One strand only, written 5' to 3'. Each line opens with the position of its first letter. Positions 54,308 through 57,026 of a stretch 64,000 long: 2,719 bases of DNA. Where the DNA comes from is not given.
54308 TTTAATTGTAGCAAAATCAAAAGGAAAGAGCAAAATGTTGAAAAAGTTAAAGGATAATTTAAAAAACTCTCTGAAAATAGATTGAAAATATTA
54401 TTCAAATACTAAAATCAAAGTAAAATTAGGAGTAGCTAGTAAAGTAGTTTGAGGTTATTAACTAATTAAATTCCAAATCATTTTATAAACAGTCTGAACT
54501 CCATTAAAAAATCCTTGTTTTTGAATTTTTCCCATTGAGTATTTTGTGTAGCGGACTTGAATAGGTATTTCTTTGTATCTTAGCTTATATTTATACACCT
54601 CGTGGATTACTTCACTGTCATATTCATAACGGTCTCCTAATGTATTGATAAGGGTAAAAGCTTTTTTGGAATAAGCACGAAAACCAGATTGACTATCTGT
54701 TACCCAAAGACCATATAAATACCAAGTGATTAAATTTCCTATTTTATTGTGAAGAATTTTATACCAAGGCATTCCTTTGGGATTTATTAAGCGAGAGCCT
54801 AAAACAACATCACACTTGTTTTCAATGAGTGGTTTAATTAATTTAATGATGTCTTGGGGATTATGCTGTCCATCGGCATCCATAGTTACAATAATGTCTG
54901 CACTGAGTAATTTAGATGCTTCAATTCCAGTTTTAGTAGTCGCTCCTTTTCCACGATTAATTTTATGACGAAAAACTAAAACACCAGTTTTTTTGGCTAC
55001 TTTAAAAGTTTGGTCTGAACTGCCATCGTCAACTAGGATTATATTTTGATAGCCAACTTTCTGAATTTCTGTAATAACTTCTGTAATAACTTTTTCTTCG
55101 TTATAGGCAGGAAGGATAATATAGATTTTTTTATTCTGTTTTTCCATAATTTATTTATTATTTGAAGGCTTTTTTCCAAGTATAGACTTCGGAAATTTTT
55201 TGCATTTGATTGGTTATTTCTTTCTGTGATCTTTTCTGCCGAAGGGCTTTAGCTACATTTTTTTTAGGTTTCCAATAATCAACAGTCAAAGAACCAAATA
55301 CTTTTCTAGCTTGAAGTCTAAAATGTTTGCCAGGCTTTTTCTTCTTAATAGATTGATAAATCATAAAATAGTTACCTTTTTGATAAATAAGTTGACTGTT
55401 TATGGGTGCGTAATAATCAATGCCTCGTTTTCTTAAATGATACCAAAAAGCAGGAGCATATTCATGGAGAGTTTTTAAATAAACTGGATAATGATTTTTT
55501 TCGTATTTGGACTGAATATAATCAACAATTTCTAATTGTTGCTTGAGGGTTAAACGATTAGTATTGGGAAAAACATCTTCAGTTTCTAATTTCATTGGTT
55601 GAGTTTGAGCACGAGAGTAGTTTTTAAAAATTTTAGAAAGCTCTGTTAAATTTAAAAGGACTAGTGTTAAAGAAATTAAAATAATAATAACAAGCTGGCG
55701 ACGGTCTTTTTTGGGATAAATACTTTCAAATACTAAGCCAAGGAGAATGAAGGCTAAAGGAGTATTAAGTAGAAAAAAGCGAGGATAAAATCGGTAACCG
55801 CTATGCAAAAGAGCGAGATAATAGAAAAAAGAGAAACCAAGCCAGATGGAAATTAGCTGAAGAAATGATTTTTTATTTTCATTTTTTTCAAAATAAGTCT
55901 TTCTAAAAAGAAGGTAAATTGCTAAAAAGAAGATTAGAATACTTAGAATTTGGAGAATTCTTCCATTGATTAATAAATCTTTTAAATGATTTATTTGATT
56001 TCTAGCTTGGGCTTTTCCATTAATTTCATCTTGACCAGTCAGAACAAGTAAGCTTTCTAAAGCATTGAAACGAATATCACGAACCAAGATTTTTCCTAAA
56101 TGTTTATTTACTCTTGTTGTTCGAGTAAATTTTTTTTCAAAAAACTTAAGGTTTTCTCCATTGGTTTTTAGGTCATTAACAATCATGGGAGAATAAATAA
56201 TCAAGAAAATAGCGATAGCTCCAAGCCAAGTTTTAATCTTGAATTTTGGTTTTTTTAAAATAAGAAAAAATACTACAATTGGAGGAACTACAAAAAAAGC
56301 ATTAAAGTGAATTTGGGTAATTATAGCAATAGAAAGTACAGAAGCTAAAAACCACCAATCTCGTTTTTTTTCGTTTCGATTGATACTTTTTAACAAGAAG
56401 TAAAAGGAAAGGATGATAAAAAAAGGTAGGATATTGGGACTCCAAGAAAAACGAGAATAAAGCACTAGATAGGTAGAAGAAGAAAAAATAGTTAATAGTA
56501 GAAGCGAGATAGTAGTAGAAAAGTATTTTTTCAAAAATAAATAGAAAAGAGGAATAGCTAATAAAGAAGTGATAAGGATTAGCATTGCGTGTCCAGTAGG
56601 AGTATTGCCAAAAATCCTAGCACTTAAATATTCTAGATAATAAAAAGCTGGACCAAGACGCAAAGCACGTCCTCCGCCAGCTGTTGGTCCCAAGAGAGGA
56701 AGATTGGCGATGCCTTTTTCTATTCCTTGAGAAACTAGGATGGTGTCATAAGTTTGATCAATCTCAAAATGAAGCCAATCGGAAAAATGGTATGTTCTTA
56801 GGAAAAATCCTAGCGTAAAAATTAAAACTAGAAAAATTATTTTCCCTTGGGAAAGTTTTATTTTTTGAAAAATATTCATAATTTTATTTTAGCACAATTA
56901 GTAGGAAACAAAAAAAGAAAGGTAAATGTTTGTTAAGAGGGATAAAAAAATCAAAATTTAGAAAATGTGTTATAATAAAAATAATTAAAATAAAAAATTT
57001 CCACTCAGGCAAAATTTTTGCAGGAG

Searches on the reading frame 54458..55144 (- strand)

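Call 54: search_protein_families(library=pfam, proteins=[window:54458-55144:-], max_evalue=0.001)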
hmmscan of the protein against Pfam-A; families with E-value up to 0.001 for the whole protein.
window:54458-55144:- (228 aa): 3 families
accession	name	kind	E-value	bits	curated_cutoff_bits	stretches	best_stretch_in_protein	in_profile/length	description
PF00535.33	Glycos_transf_2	-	1.9e-26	93.4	23.3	1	9-163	2-164/168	Glycosyl transferase family 2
PF13641.12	Glyco_tranf_2_3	-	5.2e-06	27.1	27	1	7-114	3-119/230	Glycosyltransferase like family 2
PF13704.12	Glyco_tranf_2_4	-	0.00011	23.1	27.5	1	15-91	2-81/98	Glycosyl transferase family 2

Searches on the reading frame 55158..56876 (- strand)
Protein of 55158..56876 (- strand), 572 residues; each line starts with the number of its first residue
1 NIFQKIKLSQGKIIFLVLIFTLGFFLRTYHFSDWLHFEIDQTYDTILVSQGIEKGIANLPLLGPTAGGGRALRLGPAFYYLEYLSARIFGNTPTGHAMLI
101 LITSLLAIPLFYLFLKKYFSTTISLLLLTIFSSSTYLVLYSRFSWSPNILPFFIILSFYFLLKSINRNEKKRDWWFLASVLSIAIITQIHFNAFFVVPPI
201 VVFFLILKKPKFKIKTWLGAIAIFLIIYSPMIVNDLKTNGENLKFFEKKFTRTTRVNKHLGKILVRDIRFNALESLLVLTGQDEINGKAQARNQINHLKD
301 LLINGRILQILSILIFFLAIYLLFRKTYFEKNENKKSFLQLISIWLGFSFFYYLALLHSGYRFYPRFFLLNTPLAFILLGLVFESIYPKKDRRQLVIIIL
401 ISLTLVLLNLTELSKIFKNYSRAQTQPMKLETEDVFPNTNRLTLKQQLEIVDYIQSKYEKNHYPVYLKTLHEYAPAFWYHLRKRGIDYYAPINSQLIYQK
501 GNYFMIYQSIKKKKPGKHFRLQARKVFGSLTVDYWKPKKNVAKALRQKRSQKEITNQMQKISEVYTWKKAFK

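Call 54: search_protein_families(library=pfam, proteins=[window:55158-56876:-], max_evalue=0.001)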
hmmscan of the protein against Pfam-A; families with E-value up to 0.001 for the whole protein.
window:55158-56876:- (572 aa): 2 families
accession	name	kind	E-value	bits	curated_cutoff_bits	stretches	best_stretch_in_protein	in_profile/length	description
PF13231.12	PMT_2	-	1e-10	42.5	26.1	1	76-232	4-158/160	Dolichyl-phosphate-mannose-protein mannosyltransferase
PF02366.24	PMT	-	5.1e-06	26.7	22.7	1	95-226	84-226/245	Dolichyl-phosphate-mannose-protein mannosyltransferase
